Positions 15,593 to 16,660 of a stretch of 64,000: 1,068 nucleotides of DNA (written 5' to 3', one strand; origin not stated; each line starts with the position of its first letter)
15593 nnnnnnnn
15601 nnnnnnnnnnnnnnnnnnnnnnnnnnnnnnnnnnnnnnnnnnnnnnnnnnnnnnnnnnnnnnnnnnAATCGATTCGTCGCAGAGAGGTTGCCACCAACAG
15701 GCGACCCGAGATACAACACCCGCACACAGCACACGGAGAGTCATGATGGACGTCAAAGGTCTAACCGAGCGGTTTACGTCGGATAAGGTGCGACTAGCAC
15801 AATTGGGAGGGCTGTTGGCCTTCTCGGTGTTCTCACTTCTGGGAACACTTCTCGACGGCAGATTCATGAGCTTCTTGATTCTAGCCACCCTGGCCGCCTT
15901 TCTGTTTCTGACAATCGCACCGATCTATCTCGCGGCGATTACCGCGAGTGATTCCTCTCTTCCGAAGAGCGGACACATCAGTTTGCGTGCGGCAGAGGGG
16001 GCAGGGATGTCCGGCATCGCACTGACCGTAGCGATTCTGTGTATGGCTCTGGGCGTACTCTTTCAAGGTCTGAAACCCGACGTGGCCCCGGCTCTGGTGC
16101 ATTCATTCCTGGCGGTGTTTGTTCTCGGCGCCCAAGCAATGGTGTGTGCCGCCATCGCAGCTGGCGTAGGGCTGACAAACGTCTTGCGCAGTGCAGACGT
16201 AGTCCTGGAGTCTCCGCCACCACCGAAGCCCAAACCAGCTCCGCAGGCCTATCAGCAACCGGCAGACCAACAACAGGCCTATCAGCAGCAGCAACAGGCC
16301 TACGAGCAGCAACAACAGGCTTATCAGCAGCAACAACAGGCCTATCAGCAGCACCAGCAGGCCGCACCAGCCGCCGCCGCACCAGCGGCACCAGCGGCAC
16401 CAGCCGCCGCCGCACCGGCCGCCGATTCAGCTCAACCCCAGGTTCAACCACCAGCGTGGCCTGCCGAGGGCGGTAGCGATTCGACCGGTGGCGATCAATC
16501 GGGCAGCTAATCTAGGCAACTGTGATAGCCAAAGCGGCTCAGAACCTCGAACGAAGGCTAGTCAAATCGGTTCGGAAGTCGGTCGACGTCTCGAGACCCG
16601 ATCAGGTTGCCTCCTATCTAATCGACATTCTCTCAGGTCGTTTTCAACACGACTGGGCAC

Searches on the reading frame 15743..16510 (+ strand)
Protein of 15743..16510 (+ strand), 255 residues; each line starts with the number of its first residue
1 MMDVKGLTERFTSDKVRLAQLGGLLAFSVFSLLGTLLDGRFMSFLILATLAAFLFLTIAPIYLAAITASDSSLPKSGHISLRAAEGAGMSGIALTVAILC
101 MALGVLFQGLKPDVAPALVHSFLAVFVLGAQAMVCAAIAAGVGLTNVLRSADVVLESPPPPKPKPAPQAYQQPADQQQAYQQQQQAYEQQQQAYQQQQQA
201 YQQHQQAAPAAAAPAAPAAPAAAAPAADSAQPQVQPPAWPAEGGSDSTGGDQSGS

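Call 3: search_protein_families(library=pfam, proteins=[window:15743-16510:+])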
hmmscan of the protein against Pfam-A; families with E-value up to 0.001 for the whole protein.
window:15743-16510:+ (255 aa): 0 families

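Call 9: search_protein_families(library=padloc, proteins=[window:15743-16510:+], max_evalue=0.01)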
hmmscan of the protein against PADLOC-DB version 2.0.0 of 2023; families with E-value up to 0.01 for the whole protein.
window:15743-16510:+ (255 aa): 0 families

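Call 10: search_protein_families(library=ncbifam, proteins=[window:15743-16510:+], max_evalue=0.01)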
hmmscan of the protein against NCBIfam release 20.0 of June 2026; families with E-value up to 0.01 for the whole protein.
window:15743-16510:+ (255 aa): 0 families

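Call 44: find_homologous_proteins(query=A2, max_evalue=0.01)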
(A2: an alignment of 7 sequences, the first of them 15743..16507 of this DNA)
Query A2 (7 sequences) (255 aa, profile of the alignment): 5 proteins with E <= 0.01 among 8000 candidates.
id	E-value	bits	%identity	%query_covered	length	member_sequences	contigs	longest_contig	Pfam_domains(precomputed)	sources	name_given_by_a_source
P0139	7.9e-84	299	36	62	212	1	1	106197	-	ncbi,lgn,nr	ncbi:MAG: hypothetical protein JW797_04690 [Bradymonadales bacterium]|nr:hypothetical protein [Brady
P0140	1.9e-74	268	100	100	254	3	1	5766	-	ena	-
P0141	1.4e-62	229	29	59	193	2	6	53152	-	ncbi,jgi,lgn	jgi:hypothetical protein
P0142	1.4e-60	223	57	62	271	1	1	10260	-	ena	-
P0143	7.8e-57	210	30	58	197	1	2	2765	-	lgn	-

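Call 45: find_encoding_contigs(protein=P0142, flank=10000, max_places=2)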
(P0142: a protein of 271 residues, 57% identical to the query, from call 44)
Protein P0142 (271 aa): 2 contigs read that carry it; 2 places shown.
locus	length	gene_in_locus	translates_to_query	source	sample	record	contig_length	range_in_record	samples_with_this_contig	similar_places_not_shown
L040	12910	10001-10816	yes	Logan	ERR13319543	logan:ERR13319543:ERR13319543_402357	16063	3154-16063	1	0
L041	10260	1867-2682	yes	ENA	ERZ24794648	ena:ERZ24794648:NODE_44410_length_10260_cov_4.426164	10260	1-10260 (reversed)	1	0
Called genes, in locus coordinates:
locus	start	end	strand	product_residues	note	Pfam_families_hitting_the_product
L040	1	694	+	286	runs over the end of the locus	PF08543:Phos_pyr_kin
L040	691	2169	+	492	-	PF00939:Na_sulph_symp, PF03600:CitMHS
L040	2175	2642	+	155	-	PF00582:Usp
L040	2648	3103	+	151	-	-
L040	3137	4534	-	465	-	PF11638:DnaA_N, PF00308:Bac_DnaA, PF01695:IstB_IS21, PF08299:Bac_DnaA_C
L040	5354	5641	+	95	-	PF00166:Cpn10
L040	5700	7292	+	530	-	PF00118:Cpn60_TCP1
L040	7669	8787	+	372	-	PF00712:DNA_pol3_beta, PF02767:DNA_pol3_beta_2, PF02768:DNA_pol3_beta_3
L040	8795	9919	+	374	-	PF02463:SMC_N, PF13175:AAA_15, PF13476:AAA_23 (weak), PF13304:AAA_21 (faint)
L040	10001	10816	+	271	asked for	-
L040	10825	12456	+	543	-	PF02384:N6_Mtase, PF05175:MTS, PF01170:UPF0020 (weak), PF12950:TaqI_C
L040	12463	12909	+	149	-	?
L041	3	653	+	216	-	?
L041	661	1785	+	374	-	PF02463:SMC_N, PF13175:AAA_15, PF13476:AAA_23 (weak), PF13304:AAA_21 (faint)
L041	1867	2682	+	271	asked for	-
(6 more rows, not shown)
